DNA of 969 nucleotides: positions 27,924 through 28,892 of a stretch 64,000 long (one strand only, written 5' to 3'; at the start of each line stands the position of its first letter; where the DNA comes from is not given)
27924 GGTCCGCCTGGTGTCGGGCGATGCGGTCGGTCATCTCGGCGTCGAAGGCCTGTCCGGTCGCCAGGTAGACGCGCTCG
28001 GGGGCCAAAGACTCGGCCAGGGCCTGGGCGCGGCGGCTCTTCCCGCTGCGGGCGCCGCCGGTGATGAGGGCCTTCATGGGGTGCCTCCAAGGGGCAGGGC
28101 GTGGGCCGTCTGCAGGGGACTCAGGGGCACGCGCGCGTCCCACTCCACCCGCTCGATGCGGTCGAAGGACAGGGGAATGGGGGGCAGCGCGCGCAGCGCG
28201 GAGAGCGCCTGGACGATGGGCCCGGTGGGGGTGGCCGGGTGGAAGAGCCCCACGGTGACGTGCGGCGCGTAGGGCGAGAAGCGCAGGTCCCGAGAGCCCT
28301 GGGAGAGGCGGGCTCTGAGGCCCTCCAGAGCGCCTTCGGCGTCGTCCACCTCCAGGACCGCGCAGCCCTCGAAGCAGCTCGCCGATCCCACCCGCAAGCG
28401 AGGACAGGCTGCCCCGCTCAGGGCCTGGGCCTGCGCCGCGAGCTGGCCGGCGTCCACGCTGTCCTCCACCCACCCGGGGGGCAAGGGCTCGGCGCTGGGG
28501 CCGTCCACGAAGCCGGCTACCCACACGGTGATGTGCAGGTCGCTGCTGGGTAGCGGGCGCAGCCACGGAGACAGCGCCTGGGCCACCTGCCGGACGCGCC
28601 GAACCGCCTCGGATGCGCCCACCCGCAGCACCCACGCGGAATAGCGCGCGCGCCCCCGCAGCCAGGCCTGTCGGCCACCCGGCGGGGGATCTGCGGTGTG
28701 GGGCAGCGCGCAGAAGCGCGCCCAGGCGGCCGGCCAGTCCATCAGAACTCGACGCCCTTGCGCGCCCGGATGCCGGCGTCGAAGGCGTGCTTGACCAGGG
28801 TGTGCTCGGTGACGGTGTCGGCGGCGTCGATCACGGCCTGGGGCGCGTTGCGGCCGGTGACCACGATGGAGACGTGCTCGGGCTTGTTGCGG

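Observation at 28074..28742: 2H phosphoesterase (LigT/CPDase-like) gene embedded in a tightly coupled cobalamin operon that lacks CobC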

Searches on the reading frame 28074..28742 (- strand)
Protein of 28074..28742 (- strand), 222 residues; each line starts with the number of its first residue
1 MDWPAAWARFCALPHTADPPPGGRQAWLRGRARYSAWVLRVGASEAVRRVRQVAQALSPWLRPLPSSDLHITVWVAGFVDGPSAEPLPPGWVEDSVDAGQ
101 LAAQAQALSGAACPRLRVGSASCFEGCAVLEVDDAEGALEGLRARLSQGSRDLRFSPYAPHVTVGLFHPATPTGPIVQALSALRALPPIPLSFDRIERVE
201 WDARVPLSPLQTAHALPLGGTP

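Call 8: search_protein_families(library=pfam, proteins=[window:28074-28742:-], max_evalue=0.1)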
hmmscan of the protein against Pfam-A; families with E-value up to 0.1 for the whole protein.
window:28074-28742:- (222 aa): 2 families
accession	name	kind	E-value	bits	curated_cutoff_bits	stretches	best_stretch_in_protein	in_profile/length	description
PF13563.12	2_5_RNA_ligase2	-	2.2e-10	41.2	27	1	46-202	8-149/152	2'-5' RNA ligase superfamily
PF02834.22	LigT_PEase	-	0.00054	20.5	23.3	0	134-196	6-74/87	LigT like Phosphoesterase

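Call 9: search_protein_families(library=ncbifam, proteins=[window:28074-28742:-], max_evalue=0.1)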
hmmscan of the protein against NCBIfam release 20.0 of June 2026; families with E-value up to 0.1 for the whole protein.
window:28074-28742:- (222 aa): 0 families

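Call 11: find_homologous_proteins(query=window:28074-28742:-, max_evalue=0.001)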
Query window:28074-28742:- (222 aa): 1 proteins with E <= 0.001 among 2238 candidates.
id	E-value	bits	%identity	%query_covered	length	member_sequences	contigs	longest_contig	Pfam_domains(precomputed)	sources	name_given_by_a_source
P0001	3.4e-139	480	97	100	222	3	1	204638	PF13563.13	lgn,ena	-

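Call 14: search_solved_structures(query=window:28074-28742:-, max_evalue=10, show_alignments=2)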
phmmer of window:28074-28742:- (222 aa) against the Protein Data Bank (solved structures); distinct sequences matched with E-value up to 10: 1.
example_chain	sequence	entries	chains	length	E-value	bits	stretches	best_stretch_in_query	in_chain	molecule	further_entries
5h53_A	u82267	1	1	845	2.7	10.8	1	89-140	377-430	Skeletal muscle myosin heavy chain MyHC-EO/IIL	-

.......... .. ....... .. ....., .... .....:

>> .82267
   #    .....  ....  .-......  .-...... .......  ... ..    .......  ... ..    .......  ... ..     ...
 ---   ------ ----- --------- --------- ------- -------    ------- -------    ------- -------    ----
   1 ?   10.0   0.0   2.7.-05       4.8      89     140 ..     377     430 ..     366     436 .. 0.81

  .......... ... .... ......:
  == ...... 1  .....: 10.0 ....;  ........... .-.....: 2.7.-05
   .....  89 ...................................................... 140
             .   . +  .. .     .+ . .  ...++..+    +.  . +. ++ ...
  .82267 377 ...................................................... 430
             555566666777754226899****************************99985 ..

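Call 16: find_encoding_contigs(protein=P0001, flank=10000, max_places=4)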
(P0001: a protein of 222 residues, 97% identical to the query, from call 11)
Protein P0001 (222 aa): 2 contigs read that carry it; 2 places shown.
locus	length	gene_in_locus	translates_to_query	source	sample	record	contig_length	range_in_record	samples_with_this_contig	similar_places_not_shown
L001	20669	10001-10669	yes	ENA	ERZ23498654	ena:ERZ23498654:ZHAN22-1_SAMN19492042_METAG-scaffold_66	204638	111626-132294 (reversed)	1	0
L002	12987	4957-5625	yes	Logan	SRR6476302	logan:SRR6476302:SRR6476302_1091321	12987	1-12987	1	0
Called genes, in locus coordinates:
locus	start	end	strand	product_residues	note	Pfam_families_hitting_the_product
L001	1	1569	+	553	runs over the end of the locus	PF00158:Sigma54_activat, PF14532:Sigma54_activ_2, PF07724:AAA_2 (weak), PF07728:AAA_5 (weak), PF25601:AAA_lid_14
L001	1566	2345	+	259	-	PF13620:CarboxypepD_reg (faint)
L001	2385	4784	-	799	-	PF00069:Pkinase, PF07714:PK_Tyr_Ser-Thr, PF03781:FGE-sulfatase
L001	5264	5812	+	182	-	-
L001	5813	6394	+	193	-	-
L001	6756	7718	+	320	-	PF01032:FecCD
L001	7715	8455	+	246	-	PF09818:ABC_ATPase (faint), PF13555:AAA_29 (weak), PF00005:ABC_tran, PF02463:SMC_N (faint), PF13304:AAA_21 (weak)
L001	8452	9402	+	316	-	PF01497:Peripla_BP_2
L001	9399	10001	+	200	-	PF02572:CobA_CobO_BtuR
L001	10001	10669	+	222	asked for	PF13563:2_5_RNA_ligase2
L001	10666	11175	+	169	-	PF02283:CobU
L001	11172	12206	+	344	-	PF02277:DBI_PRT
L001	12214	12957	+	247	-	PF02654:CobS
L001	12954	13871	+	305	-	PF03186:CobD_Cbib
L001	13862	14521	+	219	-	PF01955:CbiZ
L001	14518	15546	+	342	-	PF00155:Aminotran_1_2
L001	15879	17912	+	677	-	PF07715:Plug, PF00593:TonB_dep_Rec_b-barrel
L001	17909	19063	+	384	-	-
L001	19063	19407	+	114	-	-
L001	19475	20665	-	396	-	PF01053:Cys_Met_Meta_PP, PF00155:Aminotran_1_2 (weak)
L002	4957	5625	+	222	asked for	PF13563:2_5_RNA_ligase2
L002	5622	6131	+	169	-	PF02283:CobU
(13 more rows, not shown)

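Call 18: predict_structure(protein=window:28074-28742:-)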
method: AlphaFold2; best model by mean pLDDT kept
length: 222 residues; sequences in the alignment: 1
mean_pLDDT: 36.2   pTM: 0.31
mean pLDDT of the five models: 36.2, 32.9, 32.8, 32.6, 31.9
residues with pLDDT >= 90: 0; 70-90: 0; 50-70: 0; < 50: 222
segments of 3 or more residues with pLDDT < 50: 1-222
pLDDT, mean of each block of 10 residues (from residue 1): 25 31 39 45 43 48 40 36 30 30 33 28 30 36 36 32 45 46 41 41 38 26 26
secondary structure, 60 per line:
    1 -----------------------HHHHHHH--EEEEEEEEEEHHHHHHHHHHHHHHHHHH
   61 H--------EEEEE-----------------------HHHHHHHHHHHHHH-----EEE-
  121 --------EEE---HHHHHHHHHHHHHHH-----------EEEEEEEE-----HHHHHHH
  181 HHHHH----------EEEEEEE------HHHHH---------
elements in order: H24-30 E33-42 H43-61 E70-74 H98-111 E117-119 E129-131 H135-149 E161-168 H174-185 E196-202 H209-213

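Call 21: search_protein_representatives(protein=window:28074-28742:-)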
Query: 222 residues. Proteins with E-value up to 0.001 (for the whole library): 311; up to 1e-10: 143; up to 1e-30: 28. The best 150 are listed.
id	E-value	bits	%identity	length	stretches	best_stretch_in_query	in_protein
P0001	1.1e-139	480.1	97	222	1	1-222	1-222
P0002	9.1e-47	176.0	47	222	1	5-219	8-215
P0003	9.2e-39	149.8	45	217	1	3-220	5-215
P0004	1.6e-37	145.8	43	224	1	2-215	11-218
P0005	1.6e-37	145.7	43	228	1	2-217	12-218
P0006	2.4e-36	141.9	44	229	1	5-218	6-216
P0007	4.1e-36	141.2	42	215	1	2-214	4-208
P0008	4.8e-36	140.9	43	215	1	5-215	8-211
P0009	2.0e-35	138.9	45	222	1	6-203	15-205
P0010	5.1e-35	137.6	42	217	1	2-214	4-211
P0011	5.7e-35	137.4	45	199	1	6-210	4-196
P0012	7.7e-35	137.0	42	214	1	4-218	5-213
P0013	9.0e-35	136.8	41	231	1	6-218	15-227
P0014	1.2e-34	136.3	48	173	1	37-213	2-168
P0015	1.8e-34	135.8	44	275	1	5-216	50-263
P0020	1.6e-32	129.4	40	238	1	4-218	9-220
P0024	3.9e-32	128.1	43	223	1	8-217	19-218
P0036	1.7e-27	113.0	40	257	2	4-94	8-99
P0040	1.5e-26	109.8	42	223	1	7-218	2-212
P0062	4.7e-21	91.9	35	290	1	6-218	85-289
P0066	5.7e-20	88.3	36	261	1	20-216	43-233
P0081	7.7e-17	78.1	32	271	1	14-204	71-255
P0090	9.8e-16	74.5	36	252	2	93-202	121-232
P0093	1.5e-15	73.9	35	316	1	24-218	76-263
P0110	7.9e-14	68.2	36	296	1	26-202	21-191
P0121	4.5e-12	62.5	28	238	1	6-212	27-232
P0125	7.9e-12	61.7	40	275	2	43-214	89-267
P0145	2.1e-10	57.0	35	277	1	13-213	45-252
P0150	3.1e-10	56.4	34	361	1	8-199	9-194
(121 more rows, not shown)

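Call 27: find_homologous_proteins(query=A1, max_evalue=0.00001)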
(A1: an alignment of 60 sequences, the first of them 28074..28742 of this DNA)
Query A1 (60 sequences) (222 aa, profile of the alignment): 8 proteins with E <= 0.00001 among 8000 candidates.
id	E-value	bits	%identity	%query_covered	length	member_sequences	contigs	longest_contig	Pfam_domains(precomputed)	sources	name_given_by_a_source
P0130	4.3e-67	244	25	91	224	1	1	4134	PF13563.13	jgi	jgi:hypothetical protein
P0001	4.5e-66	240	97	100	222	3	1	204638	PF13563.13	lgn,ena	-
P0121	1.8e-63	232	25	97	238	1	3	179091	PF13563.13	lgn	-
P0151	1.8e-57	212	28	80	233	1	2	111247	PF02834.23,PF13563.13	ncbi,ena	-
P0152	2.4e-55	205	32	87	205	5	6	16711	PF13563.13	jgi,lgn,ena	jgi:2'-5' RNA ligase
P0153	6.4e-55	204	30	86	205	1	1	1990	PF13563.13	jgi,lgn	-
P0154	7.4e-53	197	30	87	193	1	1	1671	PF13563.13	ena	-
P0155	8.5e-50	187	30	87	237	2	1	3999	PF02834.23,PF13563.13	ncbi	-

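Call 28: find_encoding_contigs(protein=P0002, flank=10000, max_places=3)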
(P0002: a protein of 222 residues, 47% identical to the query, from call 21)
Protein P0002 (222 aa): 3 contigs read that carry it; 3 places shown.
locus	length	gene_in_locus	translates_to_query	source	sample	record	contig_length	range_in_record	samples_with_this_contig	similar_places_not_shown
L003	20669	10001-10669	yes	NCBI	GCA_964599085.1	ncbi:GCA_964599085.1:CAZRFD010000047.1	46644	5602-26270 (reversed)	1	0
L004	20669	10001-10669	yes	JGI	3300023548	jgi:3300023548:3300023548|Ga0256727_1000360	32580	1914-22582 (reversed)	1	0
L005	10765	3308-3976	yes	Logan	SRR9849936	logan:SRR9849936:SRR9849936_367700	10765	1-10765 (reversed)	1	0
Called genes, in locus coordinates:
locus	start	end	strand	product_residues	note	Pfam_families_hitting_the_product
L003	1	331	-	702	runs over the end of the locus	PF13620:CarboxypepD_reg, PF13715:CarbopepD_reg_2, PF13435:Cytochrome_C554 (faint), PF14522:Cytochrome_C7 (faint), PF14537:Cytochrom_c3_2 (faint), PF22113:Mtrc-MtrF_II-IV_dom (faint), PF09699:Paired_CXXCH_1 (weak)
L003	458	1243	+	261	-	PF00005:ABC_tran, PF13304:AAA_21 (weak)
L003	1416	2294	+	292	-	-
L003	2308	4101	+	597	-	PF00501:AMP-binding, PF23562:AMP-binding_C_3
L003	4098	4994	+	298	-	PF02653:BPD_transp_2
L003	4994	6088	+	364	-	PF02653:BPD_transp_2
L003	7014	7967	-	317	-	-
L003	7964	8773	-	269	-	PF00487:FA_desaturase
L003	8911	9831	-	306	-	PF13442:Cytochrome_CBB3 (faint), PF00034:Cytochrom_C (weak)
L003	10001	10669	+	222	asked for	PF13563:2_5_RNA_ligase2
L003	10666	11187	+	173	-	PF02283:CobU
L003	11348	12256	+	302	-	PF02277:DBI_PRT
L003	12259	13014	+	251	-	PF02654:CobS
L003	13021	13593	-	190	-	PF14117:DUF4287, PF18899:DUF5655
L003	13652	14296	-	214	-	-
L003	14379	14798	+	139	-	-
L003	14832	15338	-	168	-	-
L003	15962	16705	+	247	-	-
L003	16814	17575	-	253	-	-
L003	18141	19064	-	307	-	PF05853:BKACE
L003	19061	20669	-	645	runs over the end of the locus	PF00289:Biotin_carb_N, PF02786:CPSase_L_D2, PF02222:ATP-grasp (weak), PF07478:Dala_Dala_lig_C, PF02785:Biotin_carb_C, PF00364:Biotin_lipoyl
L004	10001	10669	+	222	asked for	PF13563:2_5_RNA_ligase2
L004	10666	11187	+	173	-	PF02283:CobU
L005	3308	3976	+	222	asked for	PF13563:2_5_RNA_ligase2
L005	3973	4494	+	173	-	PF02283:CobU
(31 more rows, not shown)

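Call 29: find_encoding_contigs(protein=P0121, flank=10000, max_places=3)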
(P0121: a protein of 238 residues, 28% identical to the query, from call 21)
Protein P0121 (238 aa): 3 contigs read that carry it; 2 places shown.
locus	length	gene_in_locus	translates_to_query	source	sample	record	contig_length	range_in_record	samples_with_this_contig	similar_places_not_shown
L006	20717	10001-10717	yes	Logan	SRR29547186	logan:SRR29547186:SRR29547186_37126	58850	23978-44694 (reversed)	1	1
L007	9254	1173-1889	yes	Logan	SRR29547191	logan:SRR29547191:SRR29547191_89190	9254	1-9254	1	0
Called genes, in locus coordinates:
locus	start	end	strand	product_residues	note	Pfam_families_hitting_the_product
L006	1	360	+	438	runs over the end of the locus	PF05195:AMP_N, PF00557:Peptidase_M24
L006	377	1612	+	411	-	PF01266:DAO (weak), PF01494:FAD_binding_3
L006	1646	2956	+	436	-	PF01494:FAD_binding_3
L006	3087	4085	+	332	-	-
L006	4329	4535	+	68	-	PF00313:CSD, PF08206:OB_RNB (weak)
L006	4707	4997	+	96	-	PF03692:CxxCxxCC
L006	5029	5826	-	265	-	-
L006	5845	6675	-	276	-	PF00561:Abhydrolase_1, PF12146:Hydrolase_4, PF12697:Abhydrolase_6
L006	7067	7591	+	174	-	PF05597:Phasin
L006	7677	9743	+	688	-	PF07167:PhaC_N, PF00561:Abhydrolase_1 (weak)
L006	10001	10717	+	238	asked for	PF13563:2_5_RNA_ligase2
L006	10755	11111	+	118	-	PF19661:DUF6164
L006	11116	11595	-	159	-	-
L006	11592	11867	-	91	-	-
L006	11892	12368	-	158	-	PF01047:MarR (weak), PF08279:HTH_11 (weak), PF09339:HTH_IclR (faint), PF13404:HTH_AsnC-type, PF13412:HTH_24, PF01037:AsnC_trans_reg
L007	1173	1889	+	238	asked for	PF13563:2_5_RNA_ligase2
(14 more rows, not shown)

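Call 30: find_encoding_contigs(protein=P0151, flank=10000, max_places=3)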
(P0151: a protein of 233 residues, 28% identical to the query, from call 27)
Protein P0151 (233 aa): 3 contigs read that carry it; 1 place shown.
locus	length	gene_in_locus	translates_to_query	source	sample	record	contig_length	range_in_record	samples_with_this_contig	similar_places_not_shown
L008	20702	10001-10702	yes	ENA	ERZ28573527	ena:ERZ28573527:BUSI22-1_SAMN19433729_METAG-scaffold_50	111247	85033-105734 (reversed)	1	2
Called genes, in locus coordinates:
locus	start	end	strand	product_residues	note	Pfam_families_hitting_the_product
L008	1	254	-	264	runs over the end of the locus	PF00218:IGPS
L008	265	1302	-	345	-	PF02885:Glycos_trans_3N, PF00591:Glycos_transf_3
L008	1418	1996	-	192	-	PF00117:GATase, PF07722:Peptidase_C26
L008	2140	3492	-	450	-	PF13167:GTP-bdg_N, PF16360:GTP-bdg_M, PF01926:MMR_HSR1, PF02421:FeoB_N (weak)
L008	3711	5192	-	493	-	PF04715:, PF00425:Chorismate_bind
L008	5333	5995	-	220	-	PF00702:Hydrolase, PF12710:HAD, PF13419:HAD_2, PF13242:Hydrolase_like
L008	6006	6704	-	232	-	PF00834:Ribul_P_3_epim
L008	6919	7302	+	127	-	PF04379:DUF525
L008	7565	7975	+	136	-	PF02623:FliW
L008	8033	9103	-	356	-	PF00005:ABC_tran, PF13304:AAA_21 (faint), PF03459:TOBE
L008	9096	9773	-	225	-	PF00528:BPD_transp_1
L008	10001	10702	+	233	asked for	PF02834:LigT_PEase (faint), PF13563:2_5_RNA_ligase2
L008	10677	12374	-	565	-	PF00004:AAA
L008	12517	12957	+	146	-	PF01845:CcdB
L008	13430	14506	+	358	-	PF13609:Porin_4, PF00267:Porin_1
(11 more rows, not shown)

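Call 33: find_related_loci(query=A3, collection=genome_contigs, flank=10000)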
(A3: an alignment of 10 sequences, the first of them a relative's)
Query A3 (215 aa) in genome_contigs; peptide patterns used: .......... (x = any residue, [..] = any of these).
31 stretches matched a pattern; 20 encode a relative of the query (tblastn E <= 1e-3); 20 distinct loci.
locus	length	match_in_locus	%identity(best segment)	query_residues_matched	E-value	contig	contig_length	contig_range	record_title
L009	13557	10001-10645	100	1-215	3e-139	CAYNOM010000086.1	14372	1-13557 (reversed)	MAG TPA_asm: uncultured Polyangiales bacterium isolate SRP319275_co6_81 genome assembly, contig: NODE_1856_length_14372_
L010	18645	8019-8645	46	8-212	6e-46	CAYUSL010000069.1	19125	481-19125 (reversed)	MAG TPA_asm: uncultured bacterium isolate binchicken_co118_326 genome assembly, contig: NODE_2922_length_19125_cov_10.66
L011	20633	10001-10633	44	8-214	6e-45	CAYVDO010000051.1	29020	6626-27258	MAG TPA_asm: uncultured bacterium isolate binchicken_co245_204 genome assembly, contig: NODE_1433_length_29020_cov_5.458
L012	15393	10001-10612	46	11-214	5e-44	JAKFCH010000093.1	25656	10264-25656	MAG: Deltaproteobacteria bacterium isolate LC016 contig-124_2272, whole genome shotgun sequence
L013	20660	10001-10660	45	4-214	1e-40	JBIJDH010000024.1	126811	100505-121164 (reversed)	MAG: Myxococcota bacterium isolate ME2006-08-22D15_3300044611_group2_bin215 Rohwer_bin1508_scaffold_43_c1, whole genome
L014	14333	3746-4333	45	13-208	5e-38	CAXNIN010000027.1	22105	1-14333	MAG: Myxococcota bacterium isolate ME-09jul19-40 genome assembly, contig: ME-09jul19-C3048, whole genome shotgun sequenc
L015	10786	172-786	45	8-214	2e-32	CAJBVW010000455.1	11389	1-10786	MAG: uncultured proteobacterium isolate Loc081215-6m_bin-0725 genome assembly, contig: bin-0725:455/611, whole genome sh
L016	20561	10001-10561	38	30-214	2e-28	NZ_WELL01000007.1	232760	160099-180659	Pseudomonas sp. L-22-4S-12 NODE_7_length_232760_cov_368.819157, whole genome shotgun sequence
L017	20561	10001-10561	39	30-214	2e-27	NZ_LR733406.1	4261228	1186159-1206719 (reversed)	Pseudomonas sp. 8AS isolate Pseudomonas sp. 8AS, whole genome shotgun sequence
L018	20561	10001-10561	35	30-214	1e-26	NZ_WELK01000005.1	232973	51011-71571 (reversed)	Pseudomonas sp. R-28-1W-6 NODE_5_length_232973_cov_374.043170, whole genome shotgun sequence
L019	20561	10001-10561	36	30-214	3e-26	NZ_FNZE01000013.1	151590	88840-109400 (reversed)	Pseudomonas linyingensis strain LMG 25967, whole genome shotgun sequence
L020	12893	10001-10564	36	30-215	6e-26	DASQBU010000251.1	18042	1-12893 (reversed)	MAG TPA_asm: Pseudomonas sp. isolate SMAG_U11679 k141_176305, whole genome shotgun sequence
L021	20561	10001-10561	37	30-214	1e-24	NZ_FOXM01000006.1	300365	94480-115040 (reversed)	Geopseudomonas sagittaria strain JCM 18195, whole genome shotgun sequence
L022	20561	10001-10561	39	30-214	2e-23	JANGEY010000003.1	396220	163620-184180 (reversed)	Stutzerimonas stutzeri strain K1 NODE_3, whole genome shotgun sequence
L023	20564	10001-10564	35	30-215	8e-23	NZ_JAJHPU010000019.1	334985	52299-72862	Pseudomonas oryzagri strain MAHUQ-58 GCM70022188_19, whole genome shotgun sequence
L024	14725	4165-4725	33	30-214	1e-21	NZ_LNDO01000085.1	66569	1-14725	MAG: Pseudomonas sp. Ga0074129 Ga0074129_1079.1, whole genome shotgun sequence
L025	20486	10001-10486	38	30-189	5e-21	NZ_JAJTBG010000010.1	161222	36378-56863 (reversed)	MAG: Oryzomicrobium sp. isolate MS_R1_15 NODE_35_length_161222_cov_14.496864, whole genome shotgun sequence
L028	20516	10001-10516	30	27-193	1e-18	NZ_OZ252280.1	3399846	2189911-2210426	MAG: Algiphilus sp. isolate eca189b4-f4ed-4db6-838b-2ddcb3464bd1 chromosome 1, complete sequence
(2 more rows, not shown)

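Call 37: search_protein_families(library=pfam, proteins=[L009:8621-9994:+, L009:10692-11594:+, L014:2705-3658:+, L014:4452-4994:+, L016:9382-9924:+, L019:7294-9927:+, L024:2809-4092:+, L028:8403-9920:+, L025:8993-9784:+, L013:9120-9980:+], max_evalue=0.001)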
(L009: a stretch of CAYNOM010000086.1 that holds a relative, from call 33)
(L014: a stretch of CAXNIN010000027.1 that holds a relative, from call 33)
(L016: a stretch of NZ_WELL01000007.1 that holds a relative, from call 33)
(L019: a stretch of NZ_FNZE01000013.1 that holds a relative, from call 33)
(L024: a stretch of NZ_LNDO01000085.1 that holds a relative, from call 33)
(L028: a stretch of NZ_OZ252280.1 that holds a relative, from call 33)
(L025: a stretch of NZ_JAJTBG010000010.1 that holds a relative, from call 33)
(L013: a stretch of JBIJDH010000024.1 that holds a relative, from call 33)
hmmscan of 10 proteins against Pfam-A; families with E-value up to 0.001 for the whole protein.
L009:8621-9994:+ (457 aa): 2 families
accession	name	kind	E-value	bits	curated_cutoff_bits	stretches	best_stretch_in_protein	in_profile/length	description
PF02913.24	FAD-oxidase_C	-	3e-68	230.7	21.2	1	214-453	2-248/248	FAD linked oxidases, C-terminal domain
PF01565.28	FAD_binding_4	-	2.3e-41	141.2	26.4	1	40-177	1-139/139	FAD binding domain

L009:10692-11594:+ (300 aa): 1 family
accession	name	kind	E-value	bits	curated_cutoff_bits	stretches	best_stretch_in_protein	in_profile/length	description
PF04116.19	FA_hydroxylase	-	1.6e-26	93.7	31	1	119-253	2-132/132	Fatty acid hydroxylase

L014:2705-3658:+ (317 aa): 2 families
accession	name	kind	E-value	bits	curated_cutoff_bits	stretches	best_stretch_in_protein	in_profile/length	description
PF13472.12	Lipase_GDSL_2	-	1.3e-09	39.3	32.9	1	83-300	1-178/178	GDSL-like Lipase/Acylhydrolase family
PF00657.28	Lipase_GDSL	-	9.5e-05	23.1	23.6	0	81-155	1-93/208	GDSL-like Lipase/Acylhydrolase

L014:4452-4994:+ (180 aa): 1 family
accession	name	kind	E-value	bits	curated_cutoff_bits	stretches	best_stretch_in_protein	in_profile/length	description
PF07152.18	YaeQ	-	5.2e-56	189.5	25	1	1-169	1-169/173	YaeQ protein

L016:9382-9924:+ (180 aa): 0 families

L019:7294-9927:+ (877 aa): 5 families
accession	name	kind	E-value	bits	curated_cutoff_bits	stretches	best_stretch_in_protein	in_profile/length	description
PF00176.29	SNF2-rel_dom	-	6.3e-75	252.4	24.9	1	415-694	1-289/290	SNF2-related domain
PF00271.37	Helicase_C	-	3.7e-21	75.9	23.5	1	710-819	2-110/110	Helicase conserved C-terminal domain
PF04851.21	ResIII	-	1.3e-08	35.3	22.5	1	411-566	3-162/164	Type III restriction enzyme, res subunit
PF00270.35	DEAD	-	1.3e-07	32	26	1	438-567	22-161/167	DEAD/DEAH box helicase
PF04434.22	SWIM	-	4.4e-06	26.6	19.6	1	71-93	11-37/38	SWIM zinc finger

L024:2809-4092:+ (427 aa): 1 family
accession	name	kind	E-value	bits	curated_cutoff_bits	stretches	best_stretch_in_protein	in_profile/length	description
PF02515.22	CoA_transf_3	-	1.7e-116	389.8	23.3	1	36-404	1-366/366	CoA-transferase family III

L028:8403-9920:+ (505 aa): 2 families
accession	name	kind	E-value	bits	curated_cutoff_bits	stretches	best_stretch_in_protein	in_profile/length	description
PF00587.30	tRNA-synt_2b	-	2.7e-37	129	29.3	1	302-479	8-179/179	tRNA synthetase class II core domain (G, H, P, S and T)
PF02403.27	Seryl_tRNA_N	-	1.3e-28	99.8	28.2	1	81-187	1-108/108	Seryl-tRNA synthetase N-terminal domain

L025:8993-9784:+ (263 aa): 4 families
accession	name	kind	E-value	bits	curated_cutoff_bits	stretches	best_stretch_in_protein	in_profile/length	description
PF13561.12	adh_short_C2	-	2.1e-42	145.7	27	1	14-259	3-235/236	Enoyl-(Acyl carrier protein) reductase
PF00106.31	adh_short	-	1.1e-40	139.7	26.6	1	8-192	1-187/195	short chain dehydrogenase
PF08659.16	KR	-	8.3e-07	29.5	22.6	1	9-168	2-163/180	KR domain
PF01370.27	Epimerase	-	0.00063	19.7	20.9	1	11-149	2-123/240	NAD dependent epimerase/dehydratase family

L013:9120-9980:+ (286 aa): 1 family
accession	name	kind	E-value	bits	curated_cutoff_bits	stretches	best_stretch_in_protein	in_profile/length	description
PF03976.20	PPK2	-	7.8e-61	206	22.3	1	32-257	7-222/229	Polyphosphate kinase 2 (PPK2)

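Call 40: find_encoding_contigs(protein=P0003, flank=6000, max_places=2)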
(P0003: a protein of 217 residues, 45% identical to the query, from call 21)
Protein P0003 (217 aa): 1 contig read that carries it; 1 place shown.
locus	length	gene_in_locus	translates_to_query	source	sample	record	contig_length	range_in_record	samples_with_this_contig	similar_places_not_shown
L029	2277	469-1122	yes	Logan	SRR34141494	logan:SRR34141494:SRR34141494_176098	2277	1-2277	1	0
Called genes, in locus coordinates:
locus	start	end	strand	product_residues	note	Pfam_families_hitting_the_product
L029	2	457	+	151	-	?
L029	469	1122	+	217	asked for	PF13563:2_5_RNA_ligase2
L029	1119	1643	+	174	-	PF02283:CobU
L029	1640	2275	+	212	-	?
